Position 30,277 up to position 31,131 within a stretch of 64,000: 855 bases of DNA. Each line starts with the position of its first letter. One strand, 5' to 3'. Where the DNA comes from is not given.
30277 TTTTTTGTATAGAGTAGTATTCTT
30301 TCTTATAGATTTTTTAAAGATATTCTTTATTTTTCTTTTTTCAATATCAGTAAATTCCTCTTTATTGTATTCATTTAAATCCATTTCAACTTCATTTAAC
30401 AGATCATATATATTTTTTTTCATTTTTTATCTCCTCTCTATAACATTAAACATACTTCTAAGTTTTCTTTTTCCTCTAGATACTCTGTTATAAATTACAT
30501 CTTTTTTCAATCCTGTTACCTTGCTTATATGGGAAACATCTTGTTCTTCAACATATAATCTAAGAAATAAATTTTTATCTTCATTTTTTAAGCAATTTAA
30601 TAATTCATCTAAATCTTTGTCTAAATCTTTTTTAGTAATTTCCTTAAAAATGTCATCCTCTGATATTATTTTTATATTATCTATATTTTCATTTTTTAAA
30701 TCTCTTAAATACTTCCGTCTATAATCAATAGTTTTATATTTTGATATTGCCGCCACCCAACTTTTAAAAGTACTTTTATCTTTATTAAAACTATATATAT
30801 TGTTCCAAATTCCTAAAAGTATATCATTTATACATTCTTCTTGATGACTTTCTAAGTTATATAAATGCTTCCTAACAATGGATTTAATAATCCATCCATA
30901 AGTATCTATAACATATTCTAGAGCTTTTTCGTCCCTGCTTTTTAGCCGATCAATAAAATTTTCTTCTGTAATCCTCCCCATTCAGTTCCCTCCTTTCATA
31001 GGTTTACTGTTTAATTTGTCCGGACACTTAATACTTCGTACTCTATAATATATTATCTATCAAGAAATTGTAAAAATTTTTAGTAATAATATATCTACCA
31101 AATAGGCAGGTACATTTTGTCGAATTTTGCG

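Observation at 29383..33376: ECF sigma / DUF4179 anti-sigma pair divergent from an SPFH-zinc-ribbon fusion gene and a YdjH-like membrane protein: a YdjGHI-like envelope-stress module without PspA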

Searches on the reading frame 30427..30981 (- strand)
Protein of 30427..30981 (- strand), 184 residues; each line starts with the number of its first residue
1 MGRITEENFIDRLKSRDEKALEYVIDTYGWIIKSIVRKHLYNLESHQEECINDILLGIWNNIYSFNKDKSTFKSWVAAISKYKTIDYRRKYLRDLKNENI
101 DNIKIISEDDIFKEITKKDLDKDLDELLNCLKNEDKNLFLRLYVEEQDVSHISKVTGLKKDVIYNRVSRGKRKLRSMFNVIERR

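Call 3: search_protein_families(library=pfam, proteins=[window:30427-30981:-], max_evalue=0.01)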
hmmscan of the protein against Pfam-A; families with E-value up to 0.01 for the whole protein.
window:30427-30981:- (184 aa): 2 families
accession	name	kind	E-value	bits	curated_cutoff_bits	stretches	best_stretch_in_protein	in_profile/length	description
PF04542.20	Sigma70_r2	-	3e-07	30.6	24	1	31-90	8-67/71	Sigma-70 region 2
PF08281.18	Sigma70_r4_2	-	1.8e-05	24.7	25.7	1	123-174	3-54/54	Sigma-70, region 4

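Call 4: search_protein_families(library=ncbifam, proteins=[window:30427-30981:-], max_evalue=0.01)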
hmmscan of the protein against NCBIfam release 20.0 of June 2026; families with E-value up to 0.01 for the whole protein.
window:30427-30981:- (184 aa): 56 families (the best 25 are shown)
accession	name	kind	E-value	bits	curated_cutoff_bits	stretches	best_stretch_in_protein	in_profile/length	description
TIGR02937.1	sigma70-ECF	superfamily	4.2e-18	65.5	42.9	1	20-176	2-163/165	sigma-70 family RNA polymerase sigma factor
NF009188.0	PRK12536.1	subfamily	4.9e-14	52.7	250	1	17-174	28-182/190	RNA polymerase sigma factor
NF007215.0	PRK09637.1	equivalog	4.9e-11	42.9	212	1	21-178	3-154/181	RNA polymerase sigma factor SigZ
TIGR02989.1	Sig-70_gvs1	subfamily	2.8e-10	40.3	124.55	1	34-175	16-155/158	RNA polymerase sigma-70 factor, Rhodopirellula/Verrucomicrobium family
NF009168.0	PRK12515.1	subfamily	4.2e-10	39.4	236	1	5-177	8-178/189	RNA polymerase sigma factor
NF009183.0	PRK12531.1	equivalog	1.8e-09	37.7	353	1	2-176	10-187/194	RNA polymerase sigma factor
TIGR02959.1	SigZ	equivalog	2.1e-08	34.2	168.65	1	33-178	9-148/170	RNA polymerase sigma factor SigZ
TIGR02985.1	Sig70_bacteroi1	subfamily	2.8e-08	34.1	126.4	1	42-176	23-160/162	RNA polymerase sigma-70 factor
NF006930.0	PRK09415.1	subfamily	6.1e-08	32.7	198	1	17-178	14-175/179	RNA polymerase factor sigma C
NF007222.0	PRK09640.1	equivalog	8.5e-08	31.9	194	1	17-179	24-183/188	RNA polymerase sigma factor SigX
TIGR02952.1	Sig70_famx2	equivalog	8.8e-08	32.2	206.45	1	10-177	2-169/170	ECF subfamily RNA polymerase sigma factor, BldN family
NF009190.0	PRK12538.1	equivalog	9.7e-08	32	303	1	6-182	50-223/233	RNA polymerase sigma factor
NF007226.0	PRK09644.1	equivalog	1.1e-07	32.1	199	1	38-178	16-157/166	RNA polymerase sigma factor SigM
NF009191.0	PRK12539.1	subfamily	1.3e-07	31.4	171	1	47-176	52-177/185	sigma-70 family RNA polymerase sigma factor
NF008888.0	PRK11922.1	equivalog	1.7e-07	31.1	204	1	5-177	16-195/231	RNA polymerase sigma factor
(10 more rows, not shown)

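Call 22: search_protein_families(library=padloc, proteins=[window:30427-30981:-], max_evalue=0.01)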
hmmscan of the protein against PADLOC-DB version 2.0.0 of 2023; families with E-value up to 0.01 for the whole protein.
window:30427-30981:- (184 aa): 0 families

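Call 27: find_homologous_proteins(query=window:30427-30981:-)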
Query window:30427-30981:- (184 aa): 289 proteins with E <= 0.001 among 375 candidates; the best 120 are listed.
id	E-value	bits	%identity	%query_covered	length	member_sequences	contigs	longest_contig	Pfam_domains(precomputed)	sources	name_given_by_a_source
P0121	3.6e-111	387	98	100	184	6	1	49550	PF04542.21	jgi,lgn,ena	-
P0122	2.8e-92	325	80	98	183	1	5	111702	PF04542.21,PF08281.19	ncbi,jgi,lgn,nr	ncbi:MAG: sigma-70 family RNA polymerase sigma factor [Maledivibacter sp.]|jgi:RNA polymerase sigma-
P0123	6.0e-90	318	80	98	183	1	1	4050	PF04542.21,PF08281.19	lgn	-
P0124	1.0e-88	314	78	98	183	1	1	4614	PF04542.21,PF08281.19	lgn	-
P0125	9.8e-88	311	77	99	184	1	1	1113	PF04542.21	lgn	-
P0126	1.2e-87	310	75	98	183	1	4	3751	PF04542.21,PF08281.19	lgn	-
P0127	4.4e-86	305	75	99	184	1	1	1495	PF04542.21,PF08281.19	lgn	-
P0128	1.1e-85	304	76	99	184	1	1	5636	PF04542.21,PF08281.19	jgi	jgi:RNA polymerase sigma-70 factor (ECF subfamily)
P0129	8.0e-85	301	73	98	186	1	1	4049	PF04542.21,PF08281.19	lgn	-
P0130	1.9e-84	300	74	99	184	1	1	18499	PF04542.21,PF08281.19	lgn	-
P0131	3.4e-84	299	73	99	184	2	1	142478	PF04542.21,PF08281.19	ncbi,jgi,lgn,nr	ncbi:MAG: sigma-70 family RNA polymerase sigma factor [Marinisporobacter sp.]|jgi:RNA polymerase sig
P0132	1.2e-83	297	74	99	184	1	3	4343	PF08281.19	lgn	-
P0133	2.6e-83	296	76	99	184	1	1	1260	PF04542.21,PF08281.19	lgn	-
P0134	2.6e-83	296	72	98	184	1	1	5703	PF04542.21,PF08281.19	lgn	-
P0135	3.9e-83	296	73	99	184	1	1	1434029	PF04542.21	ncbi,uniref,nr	ncbi:sigma-70 family RNA polymerase sigma factor [Clostridium ganghwense]|uniref:Sigma-70 family RNA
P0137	1.2e-80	288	73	99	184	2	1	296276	PF04542.21,PF08281.19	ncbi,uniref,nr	ncbi:sigma-70 family RNA polymerase sigma factor [Inediibacterium massiliense]|uniref:sigma-70 famil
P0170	7.9e-69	249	62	96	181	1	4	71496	PF04542.21,PF08281.19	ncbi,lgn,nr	ncbi:sigma-70 family RNA polymerase sigma factor [Clostridium perfringens]|nr:sigma-70 family RNA po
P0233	3.8e-64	234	57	99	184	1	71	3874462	PF04545.23,PF04542.21,PF08281.19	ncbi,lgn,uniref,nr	ncbi:sigma-70 family RNA polymerase sigma factor [Clostridium botulinum]|uniref:sigma-70 family RNA 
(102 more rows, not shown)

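Call 28: find_encoding_contigs(protein=P0121, flank=6000, max_places=2)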
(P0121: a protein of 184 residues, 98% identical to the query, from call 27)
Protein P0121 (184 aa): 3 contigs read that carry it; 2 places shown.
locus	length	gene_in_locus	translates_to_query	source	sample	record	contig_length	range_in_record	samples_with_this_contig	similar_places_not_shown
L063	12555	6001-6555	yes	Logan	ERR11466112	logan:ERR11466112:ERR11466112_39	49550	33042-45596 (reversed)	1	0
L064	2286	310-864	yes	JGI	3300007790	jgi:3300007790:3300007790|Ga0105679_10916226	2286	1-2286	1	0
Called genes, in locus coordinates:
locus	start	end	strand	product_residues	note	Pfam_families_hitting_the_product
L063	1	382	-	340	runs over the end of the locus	PF20903:SPL, PF04055:Radical_SAM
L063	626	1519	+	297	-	PF00165:HTH_AraC (faint), PF12833:HTH_18, PF06445:GyrI-like, PF14526:Cass2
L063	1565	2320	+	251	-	PF13649:Methyltransf_25, PF08241:Methyltransf_11 (weak), PF08242:Methyltransf_12 (weak)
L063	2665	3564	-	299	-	-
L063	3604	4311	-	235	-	-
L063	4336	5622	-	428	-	PF13421:Band_7_1, PF01145:Band_7 (weak), PF17032:Zn_ribbon_15 (faint), PF18912:DZR_2 (faint), PF13248:Zn_ribbon_3 (faint), PF12773:DZR, PF13240:Zn_Ribbon_1 (weak), PF12773:DZR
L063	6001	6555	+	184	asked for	PF04542:Sigma70_r2 (weak)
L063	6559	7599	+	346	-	PF13786:DUF4179, PF18705:DUF5643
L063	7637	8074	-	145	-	PF03965:Penicillinase_R (faint), PF12802:MarR_2, PF01047:MarR, PF22381:Staph_reg_Sar_Rot, PF01978:TrmB (faint), PF13412:HTH_24 (weak), PF13463:HTH_27 (weak), PF13601:HTH_34 (weak)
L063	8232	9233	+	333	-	PF08240:ADH_N, PF00107:ADH_zinc_N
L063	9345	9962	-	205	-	-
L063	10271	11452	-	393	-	PF01327:Pep_deformylase, PF01177:Asp_Glu_race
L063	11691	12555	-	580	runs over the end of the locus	PF00158:Sigma54_activat, PF14532:Sigma54_activ_2, PF25601:AAA_lid_14, PF02954:HTH_8 (weak), PF18024:HTH_50 (weak)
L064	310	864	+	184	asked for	PF04542:Sigma70_r2 (weak)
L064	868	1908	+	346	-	PF13786:DUF4179, PF18705:DUF5643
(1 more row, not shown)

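Call 29: find_encoding_contigs(protein=P0122, flank=6000, max_places=2)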
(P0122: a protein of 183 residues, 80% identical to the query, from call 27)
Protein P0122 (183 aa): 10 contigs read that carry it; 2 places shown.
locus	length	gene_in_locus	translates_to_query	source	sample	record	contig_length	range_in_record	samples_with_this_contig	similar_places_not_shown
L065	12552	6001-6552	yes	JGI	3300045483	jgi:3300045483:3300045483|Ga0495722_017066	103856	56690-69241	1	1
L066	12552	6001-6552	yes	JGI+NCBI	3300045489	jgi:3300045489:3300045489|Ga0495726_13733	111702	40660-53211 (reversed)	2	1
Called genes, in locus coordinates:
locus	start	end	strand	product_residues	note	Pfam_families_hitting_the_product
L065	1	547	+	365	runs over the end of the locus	PF13527:Acetyltransf_9, PF00583:Acetyltransf_1 (weak), PF13508:Acetyltransf_7 (faint)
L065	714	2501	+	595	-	PF01593:Amino_oxidase, PF13450:NAD_binding_8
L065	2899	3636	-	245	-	PF00753:Lactamase_B, PF23023:Anti-Pycsar_Apyc1 (weak), PF19583:ODP (weak)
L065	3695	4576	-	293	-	PF03358:FMN_red (weak), PF13183:Fer4_8 (faint), PF00037:Fer4 (weak), PF12797:Fer4_2 (weak), PF14697:Fer4_21 (weak), PF12838:Fer4_7 (weak), PF13187:Fer4_9, PF00037:Fer4 (weak), +3 more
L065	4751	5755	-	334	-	PF00165:HTH_AraC (faint), PF12833:HTH_18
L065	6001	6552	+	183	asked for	PF04542:Sigma70_r2, PF08281:Sigma70_r4_2 (weak)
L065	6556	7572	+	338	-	PF13786:DUF4179, PF18705:DUF5643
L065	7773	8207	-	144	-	-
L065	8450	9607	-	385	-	PF02746:MR_MLE_N, PF13378:MR_MLE_C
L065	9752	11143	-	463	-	PF01946:Thi4 (weak), PF00890:FAD_binding_2 (weak), PF01266:DAO (weak), PF01494:FAD_binding_3 (faint), PF03486:HI0933_like (weak), PF07992:Pyr_redox_2 (weak), PF12831:FAD_oxidored, PF13450:NAD_binding_8 (weak)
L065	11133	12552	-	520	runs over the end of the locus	PF02028:BCCT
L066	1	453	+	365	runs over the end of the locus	PF13527:Acetyltransf_9, PF00583:Acetyltransf_1 (weak), PF13508:Acetyltransf_7 (faint)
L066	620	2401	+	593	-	PF01593:Amino_oxidase, PF13450:NAD_binding_8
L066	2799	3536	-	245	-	PF00753:Lactamase_B, PF23023:Anti-Pycsar_Apyc1 (weak), PF19583:ODP (weak)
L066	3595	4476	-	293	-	PF03358:FMN_red (weak), PF13183:Fer4_8 (faint), PF00037:Fer4 (weak), PF12797:Fer4_2 (weak), PF14697:Fer4_21 (weak), PF12838:Fer4_7 (weak), PF13187:Fer4_9, PF00037:Fer4 (weak), +4 more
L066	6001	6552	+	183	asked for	PF04542:Sigma70_r2, PF08281:Sigma70_r4_2 (weak)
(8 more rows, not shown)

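Call 30: find_encoding_contigs(protein=P0135, flank=6000, max_places=2)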
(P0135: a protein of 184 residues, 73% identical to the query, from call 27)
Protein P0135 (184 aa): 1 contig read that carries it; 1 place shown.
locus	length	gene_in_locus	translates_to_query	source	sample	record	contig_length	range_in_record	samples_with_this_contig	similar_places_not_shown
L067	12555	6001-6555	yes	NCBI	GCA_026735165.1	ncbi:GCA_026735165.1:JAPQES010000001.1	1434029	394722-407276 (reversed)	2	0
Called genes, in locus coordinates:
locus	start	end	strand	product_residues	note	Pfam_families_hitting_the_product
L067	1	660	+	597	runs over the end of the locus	PF10110:GPDPase_memb, PF03009:GDPD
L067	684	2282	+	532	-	PF01425:Amidase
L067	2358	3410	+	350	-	PF01594:AI-2E_transport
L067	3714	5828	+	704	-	PF06103:DUF948 (faint), PF22673:MCP-like_PDC_1, PF00015:MCPsignal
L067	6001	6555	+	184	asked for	PF04542:Sigma70_r2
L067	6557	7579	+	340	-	PF13786:DUF4179, PF18705:DUF5643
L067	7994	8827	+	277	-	PF01048:PNP_UDP_1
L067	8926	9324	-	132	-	PF00293:NUDIX, PF14815:NUDIX_4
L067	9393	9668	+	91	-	-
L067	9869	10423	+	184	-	PF03551:PadR, PF10400:Vir_act_alpha_C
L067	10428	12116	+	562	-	PF02525:Flavodoxin_2, PF03358:FMN_red, PF02036:SCP2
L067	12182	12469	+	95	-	-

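Call 31: find_encoding_contigs(protein=P0170, flank=5000, max_places=2)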
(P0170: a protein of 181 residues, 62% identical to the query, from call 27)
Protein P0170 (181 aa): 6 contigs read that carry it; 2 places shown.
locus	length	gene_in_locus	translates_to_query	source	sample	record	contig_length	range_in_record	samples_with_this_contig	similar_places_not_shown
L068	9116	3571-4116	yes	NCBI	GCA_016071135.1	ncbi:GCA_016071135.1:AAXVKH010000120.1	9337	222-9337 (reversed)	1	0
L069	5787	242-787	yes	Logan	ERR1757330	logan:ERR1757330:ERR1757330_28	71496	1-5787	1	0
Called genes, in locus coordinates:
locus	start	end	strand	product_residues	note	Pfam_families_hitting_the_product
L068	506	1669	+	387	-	PF00375:SDF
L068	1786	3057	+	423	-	PF01408:GFO_IDH_MocA, PF02894:GFO_IDH_MocA_C (weak), PF22725:GFO_IDH_MocA_C3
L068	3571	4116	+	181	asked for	PF04542:Sigma70_r2, PF08281:Sigma70_r4_2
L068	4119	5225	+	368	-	PF13786:DUF4179, PF18705:DUF5643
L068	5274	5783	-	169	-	PF01613:Flavin_Reduct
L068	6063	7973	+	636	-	PF04632:FUSC (weak), PF13515:FUSC_2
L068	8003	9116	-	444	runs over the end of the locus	PF00999:Na_H_Exchanger, PF02080:TrkA_C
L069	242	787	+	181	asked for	PF04542:Sigma70_r2, PF08281:Sigma70_r4_2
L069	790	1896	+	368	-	PF13786:DUF4179, PF18705:DUF5643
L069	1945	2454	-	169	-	PF01613:Flavin_Reduct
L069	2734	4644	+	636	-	PF04632:FUSC (weak), PF13515:FUSC_2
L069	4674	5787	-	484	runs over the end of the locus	PF00999:Na_H_Exchanger, PF02080:TrkA_C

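Call 32: find_encoding_contigs(protein=P0233, flank=5000, max_places=2)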
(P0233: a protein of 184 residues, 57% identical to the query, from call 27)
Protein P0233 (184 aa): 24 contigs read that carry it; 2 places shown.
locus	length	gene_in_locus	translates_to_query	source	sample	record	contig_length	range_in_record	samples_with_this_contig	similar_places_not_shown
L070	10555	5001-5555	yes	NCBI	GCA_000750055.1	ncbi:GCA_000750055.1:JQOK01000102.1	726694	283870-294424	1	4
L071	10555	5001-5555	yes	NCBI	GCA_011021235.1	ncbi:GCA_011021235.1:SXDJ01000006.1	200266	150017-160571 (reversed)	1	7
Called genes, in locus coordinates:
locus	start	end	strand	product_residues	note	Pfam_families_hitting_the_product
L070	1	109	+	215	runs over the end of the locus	PF02525:Flavodoxin_2, PF03358:FMN_red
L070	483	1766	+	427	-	PF13786:DUF4179 (faint)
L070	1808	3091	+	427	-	PF13786:DUF4179 (weak)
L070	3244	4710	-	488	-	PF01943:Polysacc_synt, PF13440:Polysacc_synt_3, PF03023:MurJ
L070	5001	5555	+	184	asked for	PF04542:Sigma70_r2, PF08281:Sigma70_r4_2, PF04545:Sigma70_r4 (weak)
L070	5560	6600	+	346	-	PF13786:DUF4179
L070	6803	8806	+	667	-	PF02743:dCache_1, PF00015:MCPsignal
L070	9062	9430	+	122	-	PF01909:NTP_transf_2, PF18765:Polbeta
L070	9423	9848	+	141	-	-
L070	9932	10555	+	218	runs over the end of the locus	PF13599:Pentapeptide_4, PF23894:LD_SV2 (faint), PF00805:Pentapeptide, PF13576:Pentapeptide_3, PF00805:Pentapeptide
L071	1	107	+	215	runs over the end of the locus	PF02525:Flavodoxin_2, PF03358:FMN_red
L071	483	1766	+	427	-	PF13786:DUF4179 (faint)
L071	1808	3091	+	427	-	PF13786:DUF4179 (weak)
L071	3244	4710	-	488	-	PF01943:Polysacc_synt, PF13440:Polysacc_synt_3, PF03023:MurJ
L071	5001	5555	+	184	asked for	PF04542:Sigma70_r2, PF08281:Sigma70_r4_2, PF04545:Sigma70_r4 (weak)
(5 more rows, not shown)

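Call 33: find_encoding_contigs(protein=P0137, flank=5000, max_places=2)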
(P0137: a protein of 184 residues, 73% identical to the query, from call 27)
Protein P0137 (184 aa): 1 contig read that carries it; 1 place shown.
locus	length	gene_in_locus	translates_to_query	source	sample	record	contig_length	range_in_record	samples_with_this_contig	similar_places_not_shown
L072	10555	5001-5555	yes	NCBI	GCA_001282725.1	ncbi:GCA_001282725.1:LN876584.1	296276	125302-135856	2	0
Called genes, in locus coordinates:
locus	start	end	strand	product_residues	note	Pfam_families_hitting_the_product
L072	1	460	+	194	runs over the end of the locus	PF01209:Ubie_methyltran, PF02475:TRM5-TYW2_MTfase, PF13489:Methyltransf_23, PF01135:PCMT, PF13847:Methyltransf_31, PF08241:Methyltransf_11, PF08242:Methyltransf_12, PF13649:Methyltransf_25, +1 more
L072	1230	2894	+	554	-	PF17203:sCache_3_2, PF00015:MCPsignal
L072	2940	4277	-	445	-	-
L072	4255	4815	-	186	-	PF04542:Sigma70_r2, PF08281:Sigma70_r4_2 (weak)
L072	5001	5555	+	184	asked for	PF04542:Sigma70_r2 (weak), PF08281:Sigma70_r4_2 (weak)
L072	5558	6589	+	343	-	PF13786:DUF4179, PF18705:DUF5643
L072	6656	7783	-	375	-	-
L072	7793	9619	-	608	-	PF13589:HATPase_c_3, PF00183:HSP90 (weak)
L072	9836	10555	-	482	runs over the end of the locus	PF01145:Band_7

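Call 34: find_encoding_contigs(protein=P0131, flank=5000, max_places=2)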
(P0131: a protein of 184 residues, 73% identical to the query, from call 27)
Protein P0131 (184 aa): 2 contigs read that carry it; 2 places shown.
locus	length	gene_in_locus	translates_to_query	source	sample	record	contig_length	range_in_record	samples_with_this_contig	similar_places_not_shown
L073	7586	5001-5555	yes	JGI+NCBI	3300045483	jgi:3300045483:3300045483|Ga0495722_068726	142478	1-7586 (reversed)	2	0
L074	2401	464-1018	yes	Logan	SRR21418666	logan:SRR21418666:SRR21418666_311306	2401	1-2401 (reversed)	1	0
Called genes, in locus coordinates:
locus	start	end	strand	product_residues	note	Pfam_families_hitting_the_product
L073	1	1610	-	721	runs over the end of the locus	PF04055:Radical_SAM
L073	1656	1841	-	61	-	-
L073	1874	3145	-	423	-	PF04055:Radical_SAM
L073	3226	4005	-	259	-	PF00376:MerR, PF13411:MerR_1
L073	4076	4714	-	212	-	PF00657:Lipase_GDSL, PF13472:Lipase_GDSL_2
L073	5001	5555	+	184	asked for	PF04542:Sigma70_r2 (weak), PF08281:Sigma70_r4_2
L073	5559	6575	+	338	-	PF13786:DUF4179, PF18705:DUF5643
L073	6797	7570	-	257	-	PF17761:DUF1016_N, PF06250:YhcG_C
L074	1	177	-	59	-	?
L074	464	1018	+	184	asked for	PF04542:Sigma70_r2 (weak), PF08281:Sigma70_r4_2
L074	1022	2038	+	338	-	PF13786:DUF4179, PF18705:DUF5643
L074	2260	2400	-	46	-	?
